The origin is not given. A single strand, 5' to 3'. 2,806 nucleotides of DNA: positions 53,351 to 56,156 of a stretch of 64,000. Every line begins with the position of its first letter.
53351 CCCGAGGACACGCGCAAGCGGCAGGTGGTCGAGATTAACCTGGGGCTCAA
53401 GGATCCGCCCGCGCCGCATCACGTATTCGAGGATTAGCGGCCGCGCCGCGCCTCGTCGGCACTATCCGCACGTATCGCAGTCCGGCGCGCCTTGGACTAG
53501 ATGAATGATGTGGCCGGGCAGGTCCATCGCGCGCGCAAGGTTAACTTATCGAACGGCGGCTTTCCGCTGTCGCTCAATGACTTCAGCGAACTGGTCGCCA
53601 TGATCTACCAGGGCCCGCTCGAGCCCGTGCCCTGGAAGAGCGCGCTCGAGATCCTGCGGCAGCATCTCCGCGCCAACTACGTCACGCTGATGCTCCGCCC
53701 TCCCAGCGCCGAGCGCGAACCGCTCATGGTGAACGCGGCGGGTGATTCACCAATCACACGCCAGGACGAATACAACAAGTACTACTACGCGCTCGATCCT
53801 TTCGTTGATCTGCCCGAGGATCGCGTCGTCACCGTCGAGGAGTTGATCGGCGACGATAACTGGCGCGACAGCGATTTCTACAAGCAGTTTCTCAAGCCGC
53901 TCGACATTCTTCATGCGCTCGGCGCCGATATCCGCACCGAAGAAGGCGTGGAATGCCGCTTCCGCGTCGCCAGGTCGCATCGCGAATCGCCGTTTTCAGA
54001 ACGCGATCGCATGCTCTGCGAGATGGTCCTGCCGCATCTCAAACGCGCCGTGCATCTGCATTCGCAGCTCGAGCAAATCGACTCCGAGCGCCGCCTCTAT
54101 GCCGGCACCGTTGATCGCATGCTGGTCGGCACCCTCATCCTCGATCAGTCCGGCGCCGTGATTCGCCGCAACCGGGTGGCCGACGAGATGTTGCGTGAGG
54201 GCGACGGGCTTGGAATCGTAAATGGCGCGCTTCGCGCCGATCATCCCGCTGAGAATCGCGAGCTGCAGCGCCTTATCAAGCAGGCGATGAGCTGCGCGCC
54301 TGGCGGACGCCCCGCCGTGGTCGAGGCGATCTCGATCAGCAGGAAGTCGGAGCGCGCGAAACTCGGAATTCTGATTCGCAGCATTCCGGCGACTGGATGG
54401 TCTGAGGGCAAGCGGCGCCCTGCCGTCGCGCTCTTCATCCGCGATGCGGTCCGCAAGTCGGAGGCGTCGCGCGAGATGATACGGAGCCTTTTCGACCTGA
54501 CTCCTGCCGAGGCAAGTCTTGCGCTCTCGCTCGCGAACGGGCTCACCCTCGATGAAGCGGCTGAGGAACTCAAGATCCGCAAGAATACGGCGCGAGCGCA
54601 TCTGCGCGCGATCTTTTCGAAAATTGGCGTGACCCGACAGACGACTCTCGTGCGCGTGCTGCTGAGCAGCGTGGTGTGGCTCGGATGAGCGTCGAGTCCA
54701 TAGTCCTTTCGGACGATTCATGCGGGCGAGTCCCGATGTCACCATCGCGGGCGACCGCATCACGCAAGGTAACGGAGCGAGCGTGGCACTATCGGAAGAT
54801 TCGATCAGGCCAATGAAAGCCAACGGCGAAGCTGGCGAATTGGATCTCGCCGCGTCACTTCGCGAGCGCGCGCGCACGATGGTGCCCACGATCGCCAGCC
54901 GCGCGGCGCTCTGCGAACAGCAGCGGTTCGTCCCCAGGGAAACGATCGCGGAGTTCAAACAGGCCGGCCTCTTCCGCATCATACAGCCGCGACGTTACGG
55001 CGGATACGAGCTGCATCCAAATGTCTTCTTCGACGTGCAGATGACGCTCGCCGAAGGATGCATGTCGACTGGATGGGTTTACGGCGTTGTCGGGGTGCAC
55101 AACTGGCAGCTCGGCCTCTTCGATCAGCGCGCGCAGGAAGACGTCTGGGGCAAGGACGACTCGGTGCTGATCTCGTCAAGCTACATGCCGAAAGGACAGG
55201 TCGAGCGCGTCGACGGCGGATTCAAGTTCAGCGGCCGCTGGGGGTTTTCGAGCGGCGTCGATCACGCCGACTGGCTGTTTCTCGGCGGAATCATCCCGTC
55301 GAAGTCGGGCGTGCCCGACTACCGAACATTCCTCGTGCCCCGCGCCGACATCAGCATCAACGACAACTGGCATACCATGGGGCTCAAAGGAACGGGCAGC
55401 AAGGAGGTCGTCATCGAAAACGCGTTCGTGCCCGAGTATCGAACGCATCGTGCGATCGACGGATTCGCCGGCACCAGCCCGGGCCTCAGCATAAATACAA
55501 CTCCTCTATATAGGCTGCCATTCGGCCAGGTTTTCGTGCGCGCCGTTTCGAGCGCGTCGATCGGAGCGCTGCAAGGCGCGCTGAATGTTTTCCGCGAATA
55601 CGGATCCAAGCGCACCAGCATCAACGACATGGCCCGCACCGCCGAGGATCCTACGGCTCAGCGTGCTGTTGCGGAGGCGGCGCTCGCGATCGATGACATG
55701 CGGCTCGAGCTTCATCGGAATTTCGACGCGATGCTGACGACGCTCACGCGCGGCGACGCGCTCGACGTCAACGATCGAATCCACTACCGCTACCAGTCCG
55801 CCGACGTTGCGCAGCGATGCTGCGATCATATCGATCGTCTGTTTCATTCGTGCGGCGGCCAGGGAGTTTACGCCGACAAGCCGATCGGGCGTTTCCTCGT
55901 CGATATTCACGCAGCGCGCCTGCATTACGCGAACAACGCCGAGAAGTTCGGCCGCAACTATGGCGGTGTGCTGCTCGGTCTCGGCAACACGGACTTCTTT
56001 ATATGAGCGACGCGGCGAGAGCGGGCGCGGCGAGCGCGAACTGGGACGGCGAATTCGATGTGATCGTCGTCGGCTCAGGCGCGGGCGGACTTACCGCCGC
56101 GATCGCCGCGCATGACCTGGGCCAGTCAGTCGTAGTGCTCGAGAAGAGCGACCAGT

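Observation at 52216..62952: Steroid-nucleus (A/B-ring) degradation-like gene island with an unusual gene order and an embedded LuxR-type regulator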

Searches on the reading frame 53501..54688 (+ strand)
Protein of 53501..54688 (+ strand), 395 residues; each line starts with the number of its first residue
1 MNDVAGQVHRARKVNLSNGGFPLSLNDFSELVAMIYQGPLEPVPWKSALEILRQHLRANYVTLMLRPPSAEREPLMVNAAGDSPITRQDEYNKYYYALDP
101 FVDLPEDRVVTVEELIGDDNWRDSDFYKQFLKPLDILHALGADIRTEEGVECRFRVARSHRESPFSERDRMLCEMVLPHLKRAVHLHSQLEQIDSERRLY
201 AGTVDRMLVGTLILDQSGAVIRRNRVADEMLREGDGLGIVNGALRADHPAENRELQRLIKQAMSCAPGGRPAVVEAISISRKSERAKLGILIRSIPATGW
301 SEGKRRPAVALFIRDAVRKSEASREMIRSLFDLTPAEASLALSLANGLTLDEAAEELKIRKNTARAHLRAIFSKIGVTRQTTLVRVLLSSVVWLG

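Call 3: search_protein_families(library=pfam, proteins=[window:53501-54688:+])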
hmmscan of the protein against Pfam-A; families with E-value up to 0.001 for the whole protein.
window:53501-54688:+ (395 aa): 1 family
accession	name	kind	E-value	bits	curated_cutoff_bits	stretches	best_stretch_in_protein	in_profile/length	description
PF00196.25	GerE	-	2.2e-06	27.6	23.5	1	333-386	3-56/57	Bacterial regulatory proteins, luxR family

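Call 4: search_protein_families(library=ncbifam, proteins=[window:53501-54688:+])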
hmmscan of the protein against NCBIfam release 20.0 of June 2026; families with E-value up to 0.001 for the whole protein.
window:53501-54688:+ (395 aa): 5 families
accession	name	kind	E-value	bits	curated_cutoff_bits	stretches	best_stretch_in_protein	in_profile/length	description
NF041232.1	BagY_FevT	exception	2.5e-08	33.2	700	1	121-388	103-352/367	LuxR family transcriptional regulator BagY/FevT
NF041830.1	RR_TF_ErdR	exception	0.0004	20.2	390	1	316-383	134-201/213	response regulator transcription factor ErdR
NF052366.1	photon_PedR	equivalog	0.0006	19.9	120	0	343-388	13-58/74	photosynthetic electron transport-dependent transcriptional regulator PedR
NF052445.1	RespRegMctR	equivalog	0.00084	18.8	300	0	331-389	143-201/205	two-component system response regulator MctR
TIGR03020.2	EpsA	equivalog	0.00085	19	170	0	330-379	188-237/247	XrtB/PEP-CTERM-associated transcriptional regulator EpsA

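Call 58: find_homologous_proteins(query=window:53501-54688:+, max_evalue=1e-10)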
Query window:53501-54688:+ (395 aa): 1054 proteins with E <= 1e-10 among 8000 candidates; the best 120 are listed.
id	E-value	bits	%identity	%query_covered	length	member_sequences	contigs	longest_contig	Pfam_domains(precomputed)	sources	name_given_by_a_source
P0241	3.7e-257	870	100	100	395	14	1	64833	PF00196.26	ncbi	-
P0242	5.5e-198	676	78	100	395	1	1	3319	PF00196.26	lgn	-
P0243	2.8e-197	673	82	94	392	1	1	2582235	PF00196.26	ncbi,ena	-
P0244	3.0e-197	673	79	96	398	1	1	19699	PF00196.26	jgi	jgi:DNA-binding CsgD family transcriptional regulator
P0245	1.7e-196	671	79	98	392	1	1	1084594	PF00196.26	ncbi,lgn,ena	-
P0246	2.0e-196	671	81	94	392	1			PF00196.26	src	-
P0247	5.0e-196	669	80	96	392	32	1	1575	PF00196.26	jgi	jgi:DNA-binding CsgD family transcriptional regulator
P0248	5.8e-196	669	79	98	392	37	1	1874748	PF00196.26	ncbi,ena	-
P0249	1.2e-195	668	78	98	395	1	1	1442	PF00196.26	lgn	-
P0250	1.2e-195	668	79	98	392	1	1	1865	PF00196.26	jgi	jgi:DNA-binding CsgD family transcriptional regulator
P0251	1.3e-195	668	77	98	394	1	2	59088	PF00196.26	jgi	-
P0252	1.6e-195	668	78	98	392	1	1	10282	PF00196.26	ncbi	ncbi:MAG: helix-turn-helix transcriptional regulator [Candidatus Binatus sp.]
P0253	2.0e-195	667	77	100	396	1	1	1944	PF00196.26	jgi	jgi:DNA-binding CsgD family transcriptional regulator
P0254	3.7e-195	666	80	94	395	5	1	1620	PF00196.26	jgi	jgi:DNA-binding CsgD family transcriptional regulator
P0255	5.1e-195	666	78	98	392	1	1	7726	PF00196.26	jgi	jgi:DNA-binding CsgD family transcriptional regulator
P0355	9.4e-138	478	59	94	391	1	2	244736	PF00196.26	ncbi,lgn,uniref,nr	ncbi:hypothetical protein LMG28688_02153 [Paraburkholderia caffeinitolerans]|uniref:HTH luxR-type do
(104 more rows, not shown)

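Call 59: find_encoding_contigs(protein=P0241, flank=10000, max_places=3)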
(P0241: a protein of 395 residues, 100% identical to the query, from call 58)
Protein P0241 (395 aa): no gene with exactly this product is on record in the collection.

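Call 60: find_encoding_contigs(protein=P0355, flank=10000, max_places=1)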
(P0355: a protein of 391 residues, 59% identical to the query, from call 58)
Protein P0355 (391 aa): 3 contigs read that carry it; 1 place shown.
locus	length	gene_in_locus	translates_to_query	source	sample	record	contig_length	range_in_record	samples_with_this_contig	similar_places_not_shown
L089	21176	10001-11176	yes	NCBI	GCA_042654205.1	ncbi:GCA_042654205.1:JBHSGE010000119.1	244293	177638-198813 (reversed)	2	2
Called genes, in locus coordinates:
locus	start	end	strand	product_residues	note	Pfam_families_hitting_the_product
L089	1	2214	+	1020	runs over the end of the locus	PF01565:FAD_binding_4, PF02913:FAD-oxidase_C, PF13183:Fer4_8, PF13534:Fer4_17 (weak), PF02754:CCG (faint)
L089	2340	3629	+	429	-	PF07690:MFS_1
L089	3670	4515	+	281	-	-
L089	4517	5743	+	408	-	PF02515:CoA_transf_3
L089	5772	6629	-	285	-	PF00106:adh_short, PF08659:KR (faint), PF13561:adh_short_C2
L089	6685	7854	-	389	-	PF00926:DHBP_synthase, PF00925:GTP_cyclohydro2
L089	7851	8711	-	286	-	PF00378:ECH_1, PF16113:ECH_2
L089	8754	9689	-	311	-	PF00135:COesterase, PF20434:BD-FAE, PF07859:Abhydrolase_3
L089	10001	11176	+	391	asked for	PF00196:GerE (weak)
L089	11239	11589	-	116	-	PF00903:Glyoxalase (weak)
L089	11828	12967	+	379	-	PF00296:Bac_luciferase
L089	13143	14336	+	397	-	PF02771:Acyl-CoA_dh_N, PF08028:Acyl-CoA_dh_2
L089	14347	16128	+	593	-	PF00890:FAD_binding_2, PF01266:DAO, PF03486:HI0933_like (weak), PF12831:FAD_oxidored, PF13450:NAD_binding_8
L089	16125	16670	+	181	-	PF01613:Flavin_Reduct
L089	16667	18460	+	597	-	PF00890:FAD_binding_2, PF03486:HI0933_like (faint)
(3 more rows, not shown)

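Call 76: predict_structure(alignment_id=A1)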
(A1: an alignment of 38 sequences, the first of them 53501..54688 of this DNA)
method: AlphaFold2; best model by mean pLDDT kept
length: 395 residues; sequences in the alignment: 38
mean_pLDDT: 73.4   pTM: 0.49
mean pLDDT of the five models: 73.4, 70.5, 70.0, 68.2, 66.7
residues with pLDDT >= 90: 45; 70-90: 219; 50-70: 80; < 50: 51
segments of 3 or more residues with pLDDT < 50: 1-19, 193-206, 267-271, 298-303, 391-395
pLDDT, mean of each block of 10 residues (from residue 1): 33 38 80 80 81 91 75 71 57 65 75 76 78 85 79 88 90 90 76 46 48 84 80 89 90 91 62 72 81 64 63 72 63 82 76 86 90 77 62 33
secondary structure, 60 per line:
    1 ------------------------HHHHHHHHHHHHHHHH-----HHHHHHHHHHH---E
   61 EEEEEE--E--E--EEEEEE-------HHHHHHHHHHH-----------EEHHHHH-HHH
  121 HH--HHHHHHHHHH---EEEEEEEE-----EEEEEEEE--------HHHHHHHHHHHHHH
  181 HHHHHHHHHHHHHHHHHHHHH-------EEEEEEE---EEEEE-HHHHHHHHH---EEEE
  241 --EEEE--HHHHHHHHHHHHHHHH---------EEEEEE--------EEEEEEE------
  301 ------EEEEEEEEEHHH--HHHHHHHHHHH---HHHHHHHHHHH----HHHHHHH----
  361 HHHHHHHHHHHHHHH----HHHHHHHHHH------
elements in order: H25-40 H46-56 E60-66 E75-80 H88-98 H112-116 H118-122 H125-134 E138-145 E151-158 H167-201 E209-215 E219-223 H225-233 E237-240 E243-246 H249-264 E274-279 E288-294 E307-315 H321-331 H335-345 H350-356 H361-375 H380-389

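Call 78: fold_search(model_id=the predicted structure, library=pdb)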
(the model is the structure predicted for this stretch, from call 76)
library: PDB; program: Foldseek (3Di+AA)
matches with E <= 10: 1294; with E <= 0.001: 286
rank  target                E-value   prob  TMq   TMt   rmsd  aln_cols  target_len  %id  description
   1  4gw9_D                7.7e-08  1.00  0.37  0.27   7.8       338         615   13  Structure of a bacteriophytochrome and light-stimulated protomer swapping with a gene repressor (released 2012-09-26)
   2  7r3g_A                1.7e-07  1.00  0.31  0.47  13.2       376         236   14  PROSS optimitzed variant of RhlR (75 mutations) in complex with the synthetic antagonist mBTL (released 2022-12-14)
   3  4gw9_A                2.3e-07  1.00  0.34  0.24  11.1       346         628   14  Structure of a bacteriophytochrome and light-stimulated protomer swapping with a gene repressor (released 2012-09-26)
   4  9cxi_A                4.0e-07  1.00  0.28  0.16  22.2       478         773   13  Structure of PDE6C in complex with the rod inhibitory p gamma subunit in the absence of added cGMP (released 2024-12-18)
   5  9a5d_A                4.2e-07  1.00  0.20  0.14  50.5       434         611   15  Integrative model of WALK-YYCH by crosslinking MS and deep learning (released 2024-09-18)
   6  8w26                  5.0e-07  1.00  0.32  0.33  19.9       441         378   12  X-ray crystal structure of the GAF-PHY domains of SyB-Cph1 (released 2024-05-22)
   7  4gw9_C                5.6e-07  1.00  0.37  0.26   8.4       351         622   12  Structure of a bacteriophytochrome and light-stimulated protomer swapping with a gene repressor (released 2012-09-26)
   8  4y15_C                6.3e-07  1.00  0.30  0.45  10.8       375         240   11  SdiA in complex with 3-oxo-C6-homoserine lactone (released 2015-04-08)
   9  9cxg_B                7.0e-07  1.00  0.29  0.16  22.6       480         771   13  Structure of PDE6C in complex with inhibitory cone p gamma in the presence of cGMP (released 2024-12-18)
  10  7r3i_B                7.4e-07  1.00  0.30  0.46  12.5       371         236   12  PROSS optimitzed variant of RhlR (61 mutations) in complex with the synthetic antagonist mBTL (released 2022-12-14)
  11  8ugb_A                7.4e-07  1.00  0.28  0.15  25.1       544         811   12  Cryo-EM structure of bovine phosphodiesterase 6 bound to udenafil (released 2024-01-17)
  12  7r3i_A                7.8e-07  1.00  0.31  0.47  12.5       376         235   12  PROSS optimitzed variant of RhlR (61 mutations) in complex with the synthetic antagonist mBTL (released 2022-12-14)
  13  4gw9_B                7.8e-07  1.00  0.36  0.26   7.8       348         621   13  Structure of a bacteriophytochrome and light-stimulated protomer swapping with a gene repressor (released 2012-09-26)
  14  9cxh_A                7.8e-07  1.00  0.28  0.15  22.6       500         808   11  Structure of PDE6C in complex with the rod inhibitory p gamma subunit in the presence of cGMP (released 2024-12-18)
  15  4y15_A                8.2e-07  1.00  0.29  0.44  12.2       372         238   12  SdiA in complex with 3-oxo-C6-homoserine lactone (released 2015-04-08)
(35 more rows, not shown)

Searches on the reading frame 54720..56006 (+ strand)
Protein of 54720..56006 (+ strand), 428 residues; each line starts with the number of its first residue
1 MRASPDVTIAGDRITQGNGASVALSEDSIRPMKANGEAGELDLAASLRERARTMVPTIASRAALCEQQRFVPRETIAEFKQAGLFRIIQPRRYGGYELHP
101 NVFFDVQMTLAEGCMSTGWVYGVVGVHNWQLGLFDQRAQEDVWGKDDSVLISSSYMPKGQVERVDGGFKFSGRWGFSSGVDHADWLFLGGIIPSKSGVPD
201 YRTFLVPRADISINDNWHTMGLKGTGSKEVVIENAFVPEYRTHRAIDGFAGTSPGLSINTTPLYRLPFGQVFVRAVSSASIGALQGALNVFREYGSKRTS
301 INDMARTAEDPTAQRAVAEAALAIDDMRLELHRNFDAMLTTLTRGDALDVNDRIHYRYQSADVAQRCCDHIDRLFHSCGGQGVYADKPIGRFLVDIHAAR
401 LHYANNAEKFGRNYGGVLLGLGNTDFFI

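Call 3: search_protein_families(library=pfam, proteins=[window:54720-56006:+])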
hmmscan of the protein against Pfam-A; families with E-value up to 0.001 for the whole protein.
window:54720-56006:+ (428 aa): 2 families
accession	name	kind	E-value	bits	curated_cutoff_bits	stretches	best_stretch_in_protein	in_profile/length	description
PF08028.16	Acyl-CoA_dh_2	-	3e-20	73.3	22.7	1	277-406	4-133/134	Acyl-CoA dehydrogenase, C-terminal domain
PF02771.21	Acyl-CoA_dh_N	-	2.6e-06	28.2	22.9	1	47-129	7-91/113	Acyl-CoA dehydrogenase, N-terminal domain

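Call 4: search_protein_families(library=ncbifam, proteins=[window:54720-56006:+])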
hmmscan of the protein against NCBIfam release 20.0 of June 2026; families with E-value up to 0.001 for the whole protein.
window:54720-56006:+ (428 aa): 7 families
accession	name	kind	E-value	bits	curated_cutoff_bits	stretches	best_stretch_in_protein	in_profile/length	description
NF045629.1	monooxsub_HsaA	equivalog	8.1e-121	403.4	450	1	50-425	3-380/383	3-hydroxy-9,10-secoandrosta-1,3,5(10)-triene-9,17-dione monooxygenase oxygenase subunit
NF045920.1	HphnlacHdxOX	equivalog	1.2e-71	241.7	650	1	49-413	3-369/384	p-hydroxyphenylacetate 3-hydroxylase oxygenase component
TIGR04022.1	sulfur_SfnB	equivalog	2e-13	50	430.9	2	49-116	12-79/391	SfnB family sulfur acquisition oxidoreductase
NF043015.1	DibenthMonoxDszC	equivalog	6.5e-13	48.2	850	1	77-402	48-389/415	dibenzothiophene monooxygenase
NF049984.1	Rv1679_FadE16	equivalog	1.8e-08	34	600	1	55-121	9-75/371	Rv1679 family acyl-CoA dehydrogenase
NF043006.1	CyhCrbnylCoADH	equivalog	5.8e-05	22.2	650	0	56-118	21-84/380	cyclohexane-1-carbonyl-CoA dehydrogenase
NF042972.1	AcrlCoAredClosAcrC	equivalog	0.00086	18.1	640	0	48-141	13-107/378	acryloyl-CoA reductase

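Call 10: search_solved_structures(query=window:54720-56006:+)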
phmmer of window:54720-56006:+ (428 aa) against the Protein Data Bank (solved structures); distinct sequences matched with E-value up to 0.001: 14.
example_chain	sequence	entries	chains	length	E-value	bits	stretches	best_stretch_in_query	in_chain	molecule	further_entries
2rfq_A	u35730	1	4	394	1e-84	288.1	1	39-426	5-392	3-HSA hydroxylase, oxygenase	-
3afe_A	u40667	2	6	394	1.9e-80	274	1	52-421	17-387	Hydroxylase, putative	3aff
2or0_A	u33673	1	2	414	7.6e-64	219.3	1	75-404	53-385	Hydroxylase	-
2jbr_A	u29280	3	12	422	2.4e-52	181.4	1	44-420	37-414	P-HYDROXYPHENYLACETATE HYDROXYLASE C2 OXYGENASE COMPONENT | P-HYDROXYPHENYLACETATE HYDROXYLASE C2:OXYGENASE COMPONENT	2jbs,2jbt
7f70_A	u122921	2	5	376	1.2e-39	139.6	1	59-407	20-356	Rv3094c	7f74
7f72_A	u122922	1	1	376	1.6e-39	139.2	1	59-407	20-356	Rv3094c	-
5lvu_A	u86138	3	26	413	7.9e-37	130.3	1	41-421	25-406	XiaF protein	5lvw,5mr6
5gj7_A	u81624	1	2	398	2.2e-14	56.4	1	39-398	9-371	Acyl-CoA dehydrogenase type 2 domain protein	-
5z8t_A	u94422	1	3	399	2.3e-14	56.3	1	39-398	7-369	Acyl-CoA dehydrogenase type 2 domain protein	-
4doy_A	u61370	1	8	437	3.2e-11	46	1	77-402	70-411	Dibenzothiophene desulfurization enzyme C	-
4jek_A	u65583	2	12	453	3.8e-11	45.7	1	77-402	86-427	Dibenzothiophene desulfurization enzyme C | DszC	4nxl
3x0x_A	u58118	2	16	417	3.9e-11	45.7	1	78-402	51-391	DszC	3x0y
6u76_A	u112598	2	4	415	9.1e-08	34.6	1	49-402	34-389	methanesulfinate monooxygenase | Putative dehydrogenase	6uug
5xb8_A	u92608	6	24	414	0.00034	22.8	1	163-319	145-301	Thermophilic dibenzothiophene desulfurization enzyme C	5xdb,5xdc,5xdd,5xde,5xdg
